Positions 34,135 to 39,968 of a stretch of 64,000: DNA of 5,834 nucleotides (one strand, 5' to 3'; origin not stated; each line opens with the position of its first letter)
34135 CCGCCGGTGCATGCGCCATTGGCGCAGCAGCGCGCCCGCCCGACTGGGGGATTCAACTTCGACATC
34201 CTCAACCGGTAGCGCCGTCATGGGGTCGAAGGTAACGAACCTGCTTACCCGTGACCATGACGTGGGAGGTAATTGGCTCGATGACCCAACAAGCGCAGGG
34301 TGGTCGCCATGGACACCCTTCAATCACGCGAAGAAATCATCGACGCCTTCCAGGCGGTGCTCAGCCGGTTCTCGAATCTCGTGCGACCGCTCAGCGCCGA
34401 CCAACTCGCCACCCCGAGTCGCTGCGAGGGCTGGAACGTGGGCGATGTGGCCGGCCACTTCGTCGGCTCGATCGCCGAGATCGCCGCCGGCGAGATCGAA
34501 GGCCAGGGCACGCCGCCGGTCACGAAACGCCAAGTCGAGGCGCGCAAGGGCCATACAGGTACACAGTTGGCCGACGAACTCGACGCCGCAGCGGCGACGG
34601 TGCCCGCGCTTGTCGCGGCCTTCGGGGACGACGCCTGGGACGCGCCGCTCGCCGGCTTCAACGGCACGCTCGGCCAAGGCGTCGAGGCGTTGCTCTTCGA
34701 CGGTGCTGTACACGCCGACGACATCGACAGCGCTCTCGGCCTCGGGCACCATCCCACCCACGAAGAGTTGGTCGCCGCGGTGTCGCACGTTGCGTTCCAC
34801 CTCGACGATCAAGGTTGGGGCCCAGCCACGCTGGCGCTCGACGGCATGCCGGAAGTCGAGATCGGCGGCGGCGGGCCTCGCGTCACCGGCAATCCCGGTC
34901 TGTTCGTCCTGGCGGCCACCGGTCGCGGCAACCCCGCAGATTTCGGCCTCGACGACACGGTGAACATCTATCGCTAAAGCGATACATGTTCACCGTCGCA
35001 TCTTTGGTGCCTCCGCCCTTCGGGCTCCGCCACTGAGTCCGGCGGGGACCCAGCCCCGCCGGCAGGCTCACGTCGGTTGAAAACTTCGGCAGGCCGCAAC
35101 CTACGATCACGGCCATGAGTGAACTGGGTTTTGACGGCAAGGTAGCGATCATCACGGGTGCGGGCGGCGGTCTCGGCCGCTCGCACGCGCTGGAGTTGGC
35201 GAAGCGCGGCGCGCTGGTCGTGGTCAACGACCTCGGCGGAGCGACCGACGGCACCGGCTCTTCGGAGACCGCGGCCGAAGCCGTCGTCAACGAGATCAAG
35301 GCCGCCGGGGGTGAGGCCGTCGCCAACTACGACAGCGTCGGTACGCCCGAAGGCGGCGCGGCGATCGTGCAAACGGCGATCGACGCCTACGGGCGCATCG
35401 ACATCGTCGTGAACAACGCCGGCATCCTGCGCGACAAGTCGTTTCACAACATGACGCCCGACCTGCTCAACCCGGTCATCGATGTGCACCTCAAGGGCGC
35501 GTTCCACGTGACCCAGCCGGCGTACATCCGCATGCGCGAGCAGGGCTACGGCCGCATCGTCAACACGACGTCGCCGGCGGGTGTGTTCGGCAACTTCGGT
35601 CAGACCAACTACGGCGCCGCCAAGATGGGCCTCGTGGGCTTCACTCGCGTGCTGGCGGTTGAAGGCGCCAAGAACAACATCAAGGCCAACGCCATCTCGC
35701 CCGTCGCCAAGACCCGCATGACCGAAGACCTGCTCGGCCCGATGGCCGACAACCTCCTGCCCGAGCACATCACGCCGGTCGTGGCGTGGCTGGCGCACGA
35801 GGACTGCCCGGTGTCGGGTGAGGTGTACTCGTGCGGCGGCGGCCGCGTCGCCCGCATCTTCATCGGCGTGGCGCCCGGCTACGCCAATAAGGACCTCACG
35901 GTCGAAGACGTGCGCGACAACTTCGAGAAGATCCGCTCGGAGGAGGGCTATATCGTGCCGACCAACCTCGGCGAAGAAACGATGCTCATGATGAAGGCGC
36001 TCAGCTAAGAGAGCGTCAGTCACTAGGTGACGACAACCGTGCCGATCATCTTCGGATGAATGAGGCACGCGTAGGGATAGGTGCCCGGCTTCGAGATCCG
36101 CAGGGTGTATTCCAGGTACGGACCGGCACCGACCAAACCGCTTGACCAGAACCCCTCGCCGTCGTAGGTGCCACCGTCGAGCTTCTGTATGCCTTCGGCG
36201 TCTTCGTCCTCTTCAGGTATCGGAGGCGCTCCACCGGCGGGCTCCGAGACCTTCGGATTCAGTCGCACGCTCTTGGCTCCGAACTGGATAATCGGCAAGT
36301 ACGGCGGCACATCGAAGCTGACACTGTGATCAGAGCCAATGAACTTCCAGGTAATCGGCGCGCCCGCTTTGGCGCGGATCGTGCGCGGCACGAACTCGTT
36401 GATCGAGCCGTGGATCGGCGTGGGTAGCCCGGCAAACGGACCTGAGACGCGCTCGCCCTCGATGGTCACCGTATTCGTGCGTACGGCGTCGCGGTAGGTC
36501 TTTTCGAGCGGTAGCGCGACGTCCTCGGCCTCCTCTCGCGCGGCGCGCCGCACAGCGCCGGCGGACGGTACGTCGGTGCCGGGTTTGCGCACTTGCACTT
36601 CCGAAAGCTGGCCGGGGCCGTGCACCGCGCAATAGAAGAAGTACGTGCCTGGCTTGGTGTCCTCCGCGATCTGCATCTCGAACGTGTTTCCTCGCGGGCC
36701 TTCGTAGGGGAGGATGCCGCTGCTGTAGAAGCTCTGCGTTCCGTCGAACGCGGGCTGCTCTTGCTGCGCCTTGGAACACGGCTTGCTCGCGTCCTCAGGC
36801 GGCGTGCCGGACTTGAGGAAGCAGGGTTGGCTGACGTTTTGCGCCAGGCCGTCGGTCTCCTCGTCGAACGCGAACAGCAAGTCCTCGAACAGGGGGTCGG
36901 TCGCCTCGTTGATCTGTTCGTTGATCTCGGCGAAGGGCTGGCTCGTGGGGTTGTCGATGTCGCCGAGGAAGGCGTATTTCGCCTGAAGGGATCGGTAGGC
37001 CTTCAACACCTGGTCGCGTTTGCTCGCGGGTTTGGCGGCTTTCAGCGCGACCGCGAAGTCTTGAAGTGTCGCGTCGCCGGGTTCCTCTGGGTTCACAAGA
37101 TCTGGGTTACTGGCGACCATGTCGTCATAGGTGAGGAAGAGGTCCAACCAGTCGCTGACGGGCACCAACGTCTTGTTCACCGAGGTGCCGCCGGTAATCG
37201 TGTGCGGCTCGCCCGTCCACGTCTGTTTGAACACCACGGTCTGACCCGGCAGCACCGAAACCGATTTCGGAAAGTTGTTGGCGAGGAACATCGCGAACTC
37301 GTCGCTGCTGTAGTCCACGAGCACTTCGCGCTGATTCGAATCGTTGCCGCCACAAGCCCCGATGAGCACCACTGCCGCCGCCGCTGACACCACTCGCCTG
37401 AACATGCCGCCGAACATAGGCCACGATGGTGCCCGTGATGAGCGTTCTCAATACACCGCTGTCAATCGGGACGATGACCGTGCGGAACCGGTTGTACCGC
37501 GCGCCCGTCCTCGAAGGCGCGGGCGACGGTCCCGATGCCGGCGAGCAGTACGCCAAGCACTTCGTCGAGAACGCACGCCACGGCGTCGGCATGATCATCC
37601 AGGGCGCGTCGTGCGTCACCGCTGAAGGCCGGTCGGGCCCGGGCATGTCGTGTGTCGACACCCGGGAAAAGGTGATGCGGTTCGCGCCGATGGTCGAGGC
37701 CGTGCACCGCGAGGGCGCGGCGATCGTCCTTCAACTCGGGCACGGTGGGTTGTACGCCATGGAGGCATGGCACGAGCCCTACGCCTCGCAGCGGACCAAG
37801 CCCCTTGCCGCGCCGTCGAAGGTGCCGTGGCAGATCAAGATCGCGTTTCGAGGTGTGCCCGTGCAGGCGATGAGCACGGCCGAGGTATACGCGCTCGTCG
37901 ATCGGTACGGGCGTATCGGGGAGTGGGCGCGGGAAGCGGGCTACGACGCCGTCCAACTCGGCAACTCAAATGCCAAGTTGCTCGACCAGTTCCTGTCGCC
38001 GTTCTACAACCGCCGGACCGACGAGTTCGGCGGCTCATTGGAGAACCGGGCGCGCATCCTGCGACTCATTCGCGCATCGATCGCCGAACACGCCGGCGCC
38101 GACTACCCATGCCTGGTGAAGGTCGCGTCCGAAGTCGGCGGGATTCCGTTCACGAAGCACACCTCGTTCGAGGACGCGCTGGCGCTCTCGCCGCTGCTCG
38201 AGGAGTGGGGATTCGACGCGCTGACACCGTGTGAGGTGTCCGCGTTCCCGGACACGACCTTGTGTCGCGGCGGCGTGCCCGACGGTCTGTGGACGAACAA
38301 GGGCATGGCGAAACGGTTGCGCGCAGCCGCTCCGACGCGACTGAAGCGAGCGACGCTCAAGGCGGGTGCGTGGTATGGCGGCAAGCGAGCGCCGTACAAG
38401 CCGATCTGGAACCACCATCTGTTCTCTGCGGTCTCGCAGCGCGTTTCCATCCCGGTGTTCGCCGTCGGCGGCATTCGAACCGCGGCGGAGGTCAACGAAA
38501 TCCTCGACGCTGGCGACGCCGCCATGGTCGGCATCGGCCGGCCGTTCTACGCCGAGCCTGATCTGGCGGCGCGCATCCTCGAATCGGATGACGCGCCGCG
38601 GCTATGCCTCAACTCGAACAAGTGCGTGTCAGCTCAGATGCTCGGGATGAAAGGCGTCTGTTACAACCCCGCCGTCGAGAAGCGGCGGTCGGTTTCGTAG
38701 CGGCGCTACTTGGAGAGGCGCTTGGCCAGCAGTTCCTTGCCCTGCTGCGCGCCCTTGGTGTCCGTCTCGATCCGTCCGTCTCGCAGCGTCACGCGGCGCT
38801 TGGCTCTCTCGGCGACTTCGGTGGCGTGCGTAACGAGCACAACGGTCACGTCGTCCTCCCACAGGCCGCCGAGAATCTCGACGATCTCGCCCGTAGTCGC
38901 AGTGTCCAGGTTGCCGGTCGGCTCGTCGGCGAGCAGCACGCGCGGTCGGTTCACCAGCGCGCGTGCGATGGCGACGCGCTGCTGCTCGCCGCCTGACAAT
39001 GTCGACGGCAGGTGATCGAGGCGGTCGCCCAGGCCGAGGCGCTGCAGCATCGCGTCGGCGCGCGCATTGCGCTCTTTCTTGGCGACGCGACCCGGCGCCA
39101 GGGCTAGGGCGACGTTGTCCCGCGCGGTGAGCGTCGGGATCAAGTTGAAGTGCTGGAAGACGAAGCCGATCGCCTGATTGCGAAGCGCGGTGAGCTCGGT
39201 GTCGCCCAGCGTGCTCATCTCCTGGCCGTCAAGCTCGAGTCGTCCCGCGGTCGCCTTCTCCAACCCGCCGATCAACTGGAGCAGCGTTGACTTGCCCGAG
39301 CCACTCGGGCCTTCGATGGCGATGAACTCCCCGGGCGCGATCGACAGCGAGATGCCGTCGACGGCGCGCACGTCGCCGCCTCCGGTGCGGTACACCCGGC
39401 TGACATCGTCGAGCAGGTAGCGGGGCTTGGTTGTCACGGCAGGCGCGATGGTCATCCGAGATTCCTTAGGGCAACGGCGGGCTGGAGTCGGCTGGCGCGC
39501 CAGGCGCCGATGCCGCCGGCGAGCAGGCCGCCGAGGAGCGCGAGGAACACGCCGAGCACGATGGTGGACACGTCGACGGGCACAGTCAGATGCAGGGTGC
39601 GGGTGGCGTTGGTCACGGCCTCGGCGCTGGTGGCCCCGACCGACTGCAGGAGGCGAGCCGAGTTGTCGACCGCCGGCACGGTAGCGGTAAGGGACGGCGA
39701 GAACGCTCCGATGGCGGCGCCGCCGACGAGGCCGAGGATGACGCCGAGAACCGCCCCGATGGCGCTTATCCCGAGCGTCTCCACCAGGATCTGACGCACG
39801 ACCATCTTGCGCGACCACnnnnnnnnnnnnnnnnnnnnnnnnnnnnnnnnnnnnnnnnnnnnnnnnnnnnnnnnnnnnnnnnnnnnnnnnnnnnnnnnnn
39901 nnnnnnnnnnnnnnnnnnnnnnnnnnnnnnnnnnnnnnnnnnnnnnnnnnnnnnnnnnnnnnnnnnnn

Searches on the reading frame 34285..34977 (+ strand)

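Call 35: search_protein_families(library=pfam, proteins=[window:34285-34977:+], max_evalue=0.0001)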
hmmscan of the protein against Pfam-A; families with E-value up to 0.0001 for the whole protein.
window:34285-34977:+ (230 aa): 2 families
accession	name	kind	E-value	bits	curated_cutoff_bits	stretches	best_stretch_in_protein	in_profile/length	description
PF11716.13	MDMPI_N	-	2.8e-18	67.4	24.2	1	24-147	3-139/140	Mycothiol maleylpyruvate isomerase N-terminal domain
PF12867.12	DinB_2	-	9.3e-08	33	24.8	1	22-124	2-101/128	DinB superfamily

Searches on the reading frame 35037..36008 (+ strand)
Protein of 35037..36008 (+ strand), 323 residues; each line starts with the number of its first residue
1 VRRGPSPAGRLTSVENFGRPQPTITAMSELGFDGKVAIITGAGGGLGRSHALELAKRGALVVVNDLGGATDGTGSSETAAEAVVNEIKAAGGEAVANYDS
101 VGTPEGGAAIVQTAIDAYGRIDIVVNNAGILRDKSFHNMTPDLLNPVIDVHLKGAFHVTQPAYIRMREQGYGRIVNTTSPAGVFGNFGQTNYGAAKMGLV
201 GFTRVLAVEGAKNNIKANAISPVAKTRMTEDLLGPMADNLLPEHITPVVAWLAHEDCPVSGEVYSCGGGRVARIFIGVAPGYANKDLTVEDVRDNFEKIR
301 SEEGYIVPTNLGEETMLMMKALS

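Call 35: search_protein_families(library=pfam, proteins=[window:35037-36008:+], max_evalue=0.0001)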
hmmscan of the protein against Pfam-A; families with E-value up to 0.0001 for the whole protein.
window:35037-36008:+ (323 aa): 3 families
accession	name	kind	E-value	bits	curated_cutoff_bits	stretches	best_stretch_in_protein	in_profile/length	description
PF00106.31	adh_short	-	1.9e-42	145.4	26.6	1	35-231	1-189/195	short chain dehydrogenase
PF13561.12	adh_short_C2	-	2.5e-32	112.8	27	1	41-253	1-217/236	Enoyl-(Acyl carrier protein) reductase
PF08659.16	KR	-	4e-16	59.9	22.6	1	38-209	4-166/180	KR domain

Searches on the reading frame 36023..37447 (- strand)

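Call 35: search_protein_families(library=pfam, proteins=[window:36023-37447:-], max_evalue=0.0001)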
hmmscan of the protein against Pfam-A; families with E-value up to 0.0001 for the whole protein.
window:36023-37447:- (474 aa): 2 families
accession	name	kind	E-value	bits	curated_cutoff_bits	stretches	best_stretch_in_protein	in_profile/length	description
PF00127.26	Copper-bind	-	1.1e-05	26.2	21.2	0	351-473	13-98/99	Copper binding proteins, plastocyanin/azurin family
PF13473.12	Cupredoxin_1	-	1.4e-05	25.5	27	0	447-473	78-104/104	Cupredoxin-like domain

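Call 52: search_protein_families(library=ncbifam, proteins=[window:36023-37417:-], max_evalue=0.001)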
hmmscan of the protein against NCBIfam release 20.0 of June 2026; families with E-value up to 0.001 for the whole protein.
window:36023-37417:- (464 aa): 2 families
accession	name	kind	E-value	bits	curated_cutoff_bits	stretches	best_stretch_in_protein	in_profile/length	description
TIGR02656.1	cyanin_plasto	equivalog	2e-06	28.1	87.85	0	243-267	67-89/99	plastocyanin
TIGR02657.1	amicyanin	equivalog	0.00011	22.5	110.2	0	437-463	56-82/83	amicyanin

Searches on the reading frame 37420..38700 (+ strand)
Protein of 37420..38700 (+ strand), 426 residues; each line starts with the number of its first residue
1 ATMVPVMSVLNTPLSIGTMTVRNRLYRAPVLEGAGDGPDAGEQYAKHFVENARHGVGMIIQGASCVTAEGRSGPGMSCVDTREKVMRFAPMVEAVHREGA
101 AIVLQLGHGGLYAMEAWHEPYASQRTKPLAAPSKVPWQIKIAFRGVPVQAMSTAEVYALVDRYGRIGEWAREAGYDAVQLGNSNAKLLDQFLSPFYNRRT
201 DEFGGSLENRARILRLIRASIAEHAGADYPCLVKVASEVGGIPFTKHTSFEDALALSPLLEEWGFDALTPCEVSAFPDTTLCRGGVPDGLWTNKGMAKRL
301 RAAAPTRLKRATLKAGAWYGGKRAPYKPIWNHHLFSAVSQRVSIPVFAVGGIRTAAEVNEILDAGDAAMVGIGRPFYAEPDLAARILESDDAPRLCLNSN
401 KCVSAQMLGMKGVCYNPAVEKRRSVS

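Call 35: search_protein_families(library=pfam, proteins=[window:37420-38700:+], max_evalue=0.0001)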
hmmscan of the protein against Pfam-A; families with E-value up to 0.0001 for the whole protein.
window:37420-38700:+ (426 aa): 1 family
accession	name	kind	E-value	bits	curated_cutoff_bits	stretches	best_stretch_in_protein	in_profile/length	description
PF00724.26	Oxidored_FMN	-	5.5e-51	174.3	27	2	12-235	4-225/342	NADH:flavin oxidoreductase / NADH oxidase family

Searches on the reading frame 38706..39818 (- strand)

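Call 35: search_protein_families(library=pfam, proteins=[window:38706-39818:-], max_evalue=0.0001)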
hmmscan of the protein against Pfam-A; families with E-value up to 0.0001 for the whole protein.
window:38706-39818:- (370 aa): 1 family
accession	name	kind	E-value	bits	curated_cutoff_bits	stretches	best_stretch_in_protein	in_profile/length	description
PF00005.33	ABC_tran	-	1.4e-38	133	25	1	154-301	2-136/137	ABC transporter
